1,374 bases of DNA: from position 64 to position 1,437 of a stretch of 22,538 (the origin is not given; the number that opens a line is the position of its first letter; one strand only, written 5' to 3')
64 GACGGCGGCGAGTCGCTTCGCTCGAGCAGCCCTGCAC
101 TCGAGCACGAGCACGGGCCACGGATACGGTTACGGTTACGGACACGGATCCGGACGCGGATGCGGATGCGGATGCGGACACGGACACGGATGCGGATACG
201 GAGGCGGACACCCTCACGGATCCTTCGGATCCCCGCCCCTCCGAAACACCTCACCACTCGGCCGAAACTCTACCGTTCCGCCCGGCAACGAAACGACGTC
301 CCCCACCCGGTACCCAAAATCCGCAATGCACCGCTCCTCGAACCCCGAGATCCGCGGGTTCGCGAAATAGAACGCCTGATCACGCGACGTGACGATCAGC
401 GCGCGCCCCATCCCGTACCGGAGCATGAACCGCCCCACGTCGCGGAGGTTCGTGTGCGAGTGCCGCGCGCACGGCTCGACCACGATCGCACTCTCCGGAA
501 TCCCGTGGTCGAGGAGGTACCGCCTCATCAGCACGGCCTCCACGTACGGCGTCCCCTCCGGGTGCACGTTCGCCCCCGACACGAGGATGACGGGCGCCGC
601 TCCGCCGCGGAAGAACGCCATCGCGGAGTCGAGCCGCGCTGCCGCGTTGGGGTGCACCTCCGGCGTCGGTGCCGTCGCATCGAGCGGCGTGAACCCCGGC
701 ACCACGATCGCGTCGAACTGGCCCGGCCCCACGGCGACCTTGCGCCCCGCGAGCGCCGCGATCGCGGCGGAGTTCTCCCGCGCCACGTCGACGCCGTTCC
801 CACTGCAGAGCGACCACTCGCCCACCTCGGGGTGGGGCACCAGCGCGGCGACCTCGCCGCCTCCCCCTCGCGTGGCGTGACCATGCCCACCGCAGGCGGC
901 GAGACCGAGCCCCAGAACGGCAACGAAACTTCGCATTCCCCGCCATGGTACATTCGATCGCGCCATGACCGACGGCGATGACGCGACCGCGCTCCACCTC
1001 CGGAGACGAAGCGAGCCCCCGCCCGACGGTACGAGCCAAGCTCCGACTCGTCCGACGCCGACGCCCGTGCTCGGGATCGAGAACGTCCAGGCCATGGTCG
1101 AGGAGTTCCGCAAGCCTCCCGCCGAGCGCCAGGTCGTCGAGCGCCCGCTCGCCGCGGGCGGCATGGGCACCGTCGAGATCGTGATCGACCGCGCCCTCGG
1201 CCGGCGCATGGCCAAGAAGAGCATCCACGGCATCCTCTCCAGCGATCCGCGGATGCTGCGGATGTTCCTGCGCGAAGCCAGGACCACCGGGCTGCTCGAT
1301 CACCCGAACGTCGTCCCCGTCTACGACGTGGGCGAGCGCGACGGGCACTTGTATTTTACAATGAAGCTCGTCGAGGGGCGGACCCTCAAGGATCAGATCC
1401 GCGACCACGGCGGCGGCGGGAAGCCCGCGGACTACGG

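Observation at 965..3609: PKG-like bacterial kinase: a Hanks Ser/Thr kinase with a C-terminal cNMP-binding domain, translationally coupled to a membrane-anchored partner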

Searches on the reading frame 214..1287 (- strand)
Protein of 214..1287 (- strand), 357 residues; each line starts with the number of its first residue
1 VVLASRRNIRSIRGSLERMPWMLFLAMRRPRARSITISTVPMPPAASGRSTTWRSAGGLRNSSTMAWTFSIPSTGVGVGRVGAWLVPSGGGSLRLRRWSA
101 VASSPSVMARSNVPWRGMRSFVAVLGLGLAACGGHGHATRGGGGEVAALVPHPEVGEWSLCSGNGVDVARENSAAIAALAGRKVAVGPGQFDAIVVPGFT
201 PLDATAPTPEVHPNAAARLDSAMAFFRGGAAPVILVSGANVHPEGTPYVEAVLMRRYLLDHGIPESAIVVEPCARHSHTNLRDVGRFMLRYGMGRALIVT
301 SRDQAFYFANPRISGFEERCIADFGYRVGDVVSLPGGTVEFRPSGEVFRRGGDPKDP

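Call 3: search_protein_families(library=pfam, proteins=[window:214-1287:-], max_evalue=0.01)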
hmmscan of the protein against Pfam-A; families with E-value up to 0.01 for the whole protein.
window:214-1287:- (357 aa): 1 family
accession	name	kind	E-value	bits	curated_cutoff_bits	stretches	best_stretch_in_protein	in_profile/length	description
PF02698.23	DUF218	-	1.6e-15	57.7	27.6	1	192-302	1-90/133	DUF218 domain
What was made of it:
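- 214..930 (-): Divergent upstream DUF218 lipoprotein-like gene, a syntenic neighbour. Pfam DUF218 (call 3).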
